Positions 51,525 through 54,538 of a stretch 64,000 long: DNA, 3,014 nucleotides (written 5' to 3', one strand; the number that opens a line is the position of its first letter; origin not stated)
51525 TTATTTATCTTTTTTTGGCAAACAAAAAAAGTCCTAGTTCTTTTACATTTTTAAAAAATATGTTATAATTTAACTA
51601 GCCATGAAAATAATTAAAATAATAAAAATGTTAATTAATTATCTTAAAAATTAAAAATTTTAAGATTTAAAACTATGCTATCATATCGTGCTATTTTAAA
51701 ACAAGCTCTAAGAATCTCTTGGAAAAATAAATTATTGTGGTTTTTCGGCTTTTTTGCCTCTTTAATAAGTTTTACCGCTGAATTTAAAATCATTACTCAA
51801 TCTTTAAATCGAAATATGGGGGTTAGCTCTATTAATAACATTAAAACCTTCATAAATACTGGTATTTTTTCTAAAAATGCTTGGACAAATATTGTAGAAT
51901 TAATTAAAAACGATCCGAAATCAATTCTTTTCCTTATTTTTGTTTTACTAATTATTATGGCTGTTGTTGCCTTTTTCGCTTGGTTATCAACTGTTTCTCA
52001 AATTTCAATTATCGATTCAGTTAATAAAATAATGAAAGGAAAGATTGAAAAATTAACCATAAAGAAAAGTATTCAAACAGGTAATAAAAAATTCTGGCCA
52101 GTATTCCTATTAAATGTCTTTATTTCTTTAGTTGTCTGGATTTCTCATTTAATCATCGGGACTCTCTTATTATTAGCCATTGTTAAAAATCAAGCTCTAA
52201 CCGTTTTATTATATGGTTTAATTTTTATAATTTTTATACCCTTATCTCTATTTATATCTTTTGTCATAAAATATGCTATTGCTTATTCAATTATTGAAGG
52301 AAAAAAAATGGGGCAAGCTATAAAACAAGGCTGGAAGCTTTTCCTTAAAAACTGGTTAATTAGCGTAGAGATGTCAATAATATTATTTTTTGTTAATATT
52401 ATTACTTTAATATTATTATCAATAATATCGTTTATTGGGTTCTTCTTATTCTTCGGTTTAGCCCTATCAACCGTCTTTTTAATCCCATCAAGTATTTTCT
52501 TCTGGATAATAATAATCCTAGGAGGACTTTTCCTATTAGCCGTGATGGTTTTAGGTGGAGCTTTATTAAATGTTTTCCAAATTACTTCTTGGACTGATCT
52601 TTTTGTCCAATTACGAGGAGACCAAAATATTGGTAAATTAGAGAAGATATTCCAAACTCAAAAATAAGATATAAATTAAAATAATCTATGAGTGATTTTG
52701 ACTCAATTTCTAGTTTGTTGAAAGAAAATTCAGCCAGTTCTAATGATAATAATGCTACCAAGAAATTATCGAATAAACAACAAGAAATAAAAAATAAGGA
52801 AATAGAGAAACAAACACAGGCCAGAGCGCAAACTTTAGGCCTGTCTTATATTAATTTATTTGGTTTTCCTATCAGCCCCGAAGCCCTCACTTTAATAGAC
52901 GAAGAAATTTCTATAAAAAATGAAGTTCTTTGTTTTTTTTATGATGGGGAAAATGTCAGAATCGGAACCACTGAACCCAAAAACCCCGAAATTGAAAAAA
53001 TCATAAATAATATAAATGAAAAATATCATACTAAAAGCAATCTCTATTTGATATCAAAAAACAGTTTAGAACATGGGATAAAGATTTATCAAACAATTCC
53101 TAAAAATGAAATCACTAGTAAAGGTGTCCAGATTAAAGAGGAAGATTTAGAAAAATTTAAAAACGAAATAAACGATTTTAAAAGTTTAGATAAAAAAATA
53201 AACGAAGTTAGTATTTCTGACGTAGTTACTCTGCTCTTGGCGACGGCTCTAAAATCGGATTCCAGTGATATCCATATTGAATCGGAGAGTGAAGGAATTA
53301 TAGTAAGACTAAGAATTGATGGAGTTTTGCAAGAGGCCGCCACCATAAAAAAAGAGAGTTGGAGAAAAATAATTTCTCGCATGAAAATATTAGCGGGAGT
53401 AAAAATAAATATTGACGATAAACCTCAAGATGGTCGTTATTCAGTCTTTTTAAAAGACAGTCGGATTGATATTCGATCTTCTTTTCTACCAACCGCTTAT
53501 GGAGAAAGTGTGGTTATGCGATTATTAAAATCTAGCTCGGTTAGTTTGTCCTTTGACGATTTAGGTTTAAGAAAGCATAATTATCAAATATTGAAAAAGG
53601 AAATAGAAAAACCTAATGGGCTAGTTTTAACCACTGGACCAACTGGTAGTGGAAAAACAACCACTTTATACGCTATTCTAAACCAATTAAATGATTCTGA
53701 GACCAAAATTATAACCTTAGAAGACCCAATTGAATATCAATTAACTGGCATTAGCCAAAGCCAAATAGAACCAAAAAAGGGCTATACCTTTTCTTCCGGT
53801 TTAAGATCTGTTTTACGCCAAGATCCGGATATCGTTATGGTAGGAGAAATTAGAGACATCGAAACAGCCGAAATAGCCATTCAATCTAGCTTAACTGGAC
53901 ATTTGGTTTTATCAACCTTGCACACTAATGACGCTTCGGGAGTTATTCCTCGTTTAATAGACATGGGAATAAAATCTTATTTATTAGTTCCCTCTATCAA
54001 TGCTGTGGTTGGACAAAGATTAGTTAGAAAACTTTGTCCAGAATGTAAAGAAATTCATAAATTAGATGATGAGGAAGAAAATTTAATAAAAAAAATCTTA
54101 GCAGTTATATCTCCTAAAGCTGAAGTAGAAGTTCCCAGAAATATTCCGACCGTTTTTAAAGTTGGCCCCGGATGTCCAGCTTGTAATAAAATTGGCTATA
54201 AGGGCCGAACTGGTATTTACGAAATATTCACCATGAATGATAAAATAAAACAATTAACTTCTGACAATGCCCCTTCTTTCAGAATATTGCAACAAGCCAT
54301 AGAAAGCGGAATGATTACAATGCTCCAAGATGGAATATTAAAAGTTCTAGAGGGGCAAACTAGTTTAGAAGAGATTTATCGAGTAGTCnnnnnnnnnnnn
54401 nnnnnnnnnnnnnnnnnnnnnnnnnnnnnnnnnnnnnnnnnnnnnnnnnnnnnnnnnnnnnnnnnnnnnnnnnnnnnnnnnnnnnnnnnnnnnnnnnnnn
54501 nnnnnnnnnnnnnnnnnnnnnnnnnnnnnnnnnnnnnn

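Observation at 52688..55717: Covalently duplicated PilB/GspE secretion ATPase (two complete motor modules in one polypeptide)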

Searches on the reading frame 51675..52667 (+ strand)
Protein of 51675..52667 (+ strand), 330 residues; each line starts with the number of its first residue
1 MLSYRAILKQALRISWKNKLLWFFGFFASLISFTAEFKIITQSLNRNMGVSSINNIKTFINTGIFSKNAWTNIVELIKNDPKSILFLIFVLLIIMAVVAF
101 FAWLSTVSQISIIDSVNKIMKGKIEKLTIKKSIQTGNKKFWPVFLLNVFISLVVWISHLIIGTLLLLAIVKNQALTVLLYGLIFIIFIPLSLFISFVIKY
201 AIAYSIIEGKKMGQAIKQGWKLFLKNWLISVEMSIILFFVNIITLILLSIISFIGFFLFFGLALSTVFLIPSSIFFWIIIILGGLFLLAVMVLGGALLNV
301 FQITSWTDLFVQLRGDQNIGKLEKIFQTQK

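Call 10: search_protein_families(library=pfam, proteins=[window:51675-52667:+], max_evalue=0.001)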
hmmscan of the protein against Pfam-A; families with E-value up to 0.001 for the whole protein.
window:51675-52667:+ (330 aa): 0 families

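Call 66: find_homologous_proteins(query=window:51675-52664:+, max_evalue=0.00001)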
Query window:51675-52664:+ (330 aa): 205 proteins with E <= 0.00001 among 8000 candidates; the best 120 are listed.
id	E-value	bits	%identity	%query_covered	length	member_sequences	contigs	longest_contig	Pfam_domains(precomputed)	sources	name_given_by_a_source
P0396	7.1e-194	661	100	100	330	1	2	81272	-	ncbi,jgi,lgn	ncbi:MAG: hypothetical protein WC928_02200 [Patescibacteria group bacterium]|jgi:hypothetical protei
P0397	4.2e-127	442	63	100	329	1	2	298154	-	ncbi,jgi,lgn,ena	-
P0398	1.9e-126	440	62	100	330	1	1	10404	-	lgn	-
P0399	3.9e-126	439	65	99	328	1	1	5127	-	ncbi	-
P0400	4.2e-125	435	61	100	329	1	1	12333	-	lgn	-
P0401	9.1e-125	434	65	99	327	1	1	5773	-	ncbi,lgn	-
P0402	4.9e-124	432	63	99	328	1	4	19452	-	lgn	-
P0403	5.5e-124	432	65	99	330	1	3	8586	-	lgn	-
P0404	5.4e-123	428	63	99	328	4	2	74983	-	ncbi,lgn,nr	ncbi:MAG: hypothetical protein PHP37_00730 [Patescibacteria group bacterium]|nr:hypothetical protein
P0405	1.1e-122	427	62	99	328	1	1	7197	-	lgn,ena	-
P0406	1.7e-121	424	58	100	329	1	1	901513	-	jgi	jgi:hypothetical protein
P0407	3.1e-121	423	62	99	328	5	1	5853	-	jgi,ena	-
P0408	7.7e-121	421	62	99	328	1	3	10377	-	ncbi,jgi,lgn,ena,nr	ncbi:MAG TPA: hypothetical protein PK142_02935 [bacterium]|nr:hypothetical protein [bacterium]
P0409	1.1e-118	414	61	100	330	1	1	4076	-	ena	-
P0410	1.2e-117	411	61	100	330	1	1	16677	-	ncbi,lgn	-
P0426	1.4e-92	329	51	99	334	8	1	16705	PF25231.2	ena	-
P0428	4.5e-92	327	52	100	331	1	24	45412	PF24400.2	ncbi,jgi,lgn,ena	-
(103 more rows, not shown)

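Call 67: search_protein_families(library=pfam, proteins=[P0428, P0426, window:51675-52664:+], max_evalue=1)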
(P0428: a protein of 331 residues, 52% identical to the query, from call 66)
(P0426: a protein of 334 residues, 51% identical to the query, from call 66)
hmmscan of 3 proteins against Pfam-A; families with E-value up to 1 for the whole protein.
P0428 (331 aa): 4 families
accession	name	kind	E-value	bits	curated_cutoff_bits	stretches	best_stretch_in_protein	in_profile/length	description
PF24400.1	DUF7544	-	1.7e-06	27.9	27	1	80-299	63-276/302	Family of unknown function (DUF7544)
PF10110.14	GPDPase_memb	-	0.0045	16.2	29.6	1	179-296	163-278/321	Membrane domain of glycerophosphoryl diester phosphodiesterase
PF04117.17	Mpv17_PMP22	-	0.056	13.9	27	1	129-157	8-36/62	Mpv17 / PMP22 family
PF04515.18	Choline_transpo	-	0.14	11.8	26.9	1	178-300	193-315/326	Plasma-membrane choline transporter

P0426 (334 aa): 2 families
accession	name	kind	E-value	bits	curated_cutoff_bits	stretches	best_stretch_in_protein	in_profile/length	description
PF24400.1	DUF7544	-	0.0028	17.4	27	1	130-305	100-278/302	Family of unknown function (DUF7544)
PF04515.18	Choline_transpo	-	0.1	12.3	26.9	1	65-129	23-83/326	Plasma-membrane choline transporter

window:51675-52664:+ (330 aa): 4 families
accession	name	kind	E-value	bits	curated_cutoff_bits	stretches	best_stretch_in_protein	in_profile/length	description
PF24400.1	DUF7544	-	0.0027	17.4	27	1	80-300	63-278/302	Family of unknown function (DUF7544)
PF03706.18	LPG_synthase_TM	-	0.063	13.2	33.4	1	83-194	145-255/302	Lysylphosphatidylglycerol synthase TM region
PF13150.11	TraL_transposon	-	0.16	12.2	27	1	84-137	27-79/86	Conjugative transposon protein TraL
PF04515.18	Choline_transpo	-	0.16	11.6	26.9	1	178-287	193-307/326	Plasma-membrane choline transporter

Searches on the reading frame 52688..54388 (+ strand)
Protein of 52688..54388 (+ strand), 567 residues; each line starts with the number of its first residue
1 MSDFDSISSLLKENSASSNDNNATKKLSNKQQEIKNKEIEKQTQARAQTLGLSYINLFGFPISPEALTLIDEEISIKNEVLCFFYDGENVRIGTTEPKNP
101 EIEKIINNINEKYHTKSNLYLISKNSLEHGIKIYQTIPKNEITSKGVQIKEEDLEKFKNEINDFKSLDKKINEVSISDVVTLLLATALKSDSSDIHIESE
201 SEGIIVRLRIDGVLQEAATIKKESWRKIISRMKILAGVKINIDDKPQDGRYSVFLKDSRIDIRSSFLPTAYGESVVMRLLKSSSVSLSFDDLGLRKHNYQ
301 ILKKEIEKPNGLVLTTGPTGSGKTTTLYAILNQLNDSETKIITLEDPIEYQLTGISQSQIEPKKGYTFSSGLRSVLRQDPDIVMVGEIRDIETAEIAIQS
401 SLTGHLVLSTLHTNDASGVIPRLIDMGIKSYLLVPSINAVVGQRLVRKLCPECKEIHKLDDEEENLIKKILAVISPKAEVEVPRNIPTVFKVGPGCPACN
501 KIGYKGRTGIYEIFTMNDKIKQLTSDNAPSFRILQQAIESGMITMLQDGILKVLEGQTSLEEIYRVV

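Call 74: search_protein_families(library=ncbifam, proteins=[window:52688-54388:+], max_evalue=1e-20)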
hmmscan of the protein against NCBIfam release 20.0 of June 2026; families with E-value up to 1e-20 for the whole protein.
window:52688-54388:+ (567 aa): 8 families
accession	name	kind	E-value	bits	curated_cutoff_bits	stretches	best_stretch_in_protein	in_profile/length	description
TIGR02533.1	type_II_gspE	equivalog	3e-147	491.2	630.25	1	78-566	12-485/486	type II secretion system ATPase GspE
TIGR02538.1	type_IV_pilB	equivalog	1.3e-144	482.9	675.65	1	13-566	15-561/564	type IV-A pilus assembly ATPase PilB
NF053534.1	T4PilAsmATPsTfpB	equivalog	1.5e-123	413.2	850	1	23-567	49-582/584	type IV pilus assembly ATPase TfpB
NF007755.0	PRK10436.1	equivalog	1e-119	400.3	617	1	151-567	60-459/465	type II secretion system protein GspE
NF041000.1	ATPase_ComGA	equivalog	1.3e-74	250.6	300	1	183-447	3-266/267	competence type IV pilus ATPase ComGA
TIGR01420.1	pilT_fam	subfamily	3.2e-54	184.4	319.1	1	183-448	5-270/343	PilT/PilU family type 4a pilus ATPase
TIGR02525.1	plasmid_TraJ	equivalog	6.8e-26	91.1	368.3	1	274-426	119-272/372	plasmid transfer ATPase TraJ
TIGR02524.1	dot_icm_DotB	equivalog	1.5e-22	80.3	463.3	1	306-425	130-258/358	Dot/Icm type IV secretion system ATPase DotB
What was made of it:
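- Closest known: PilB, the type IVa pilus assembly ATPase. Same: Extension-type rather than PilT-type scores (call 74).
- Closest known: PilB, the type IVa pilus assembly ATPase. Different: Each half is below the TIGR02538 equivalog cut-off (call 74).
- Closest known: GspE/PulE, the type II secretion ATPase. Different: Each half is below the TIGR02533 cut-off (call 74).
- Each half alone is below NCBIfam's PilB and GspE equivalog cut-offs (call 74). Each half is below the PilB and GspE equivalog cut-offs (call 74).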
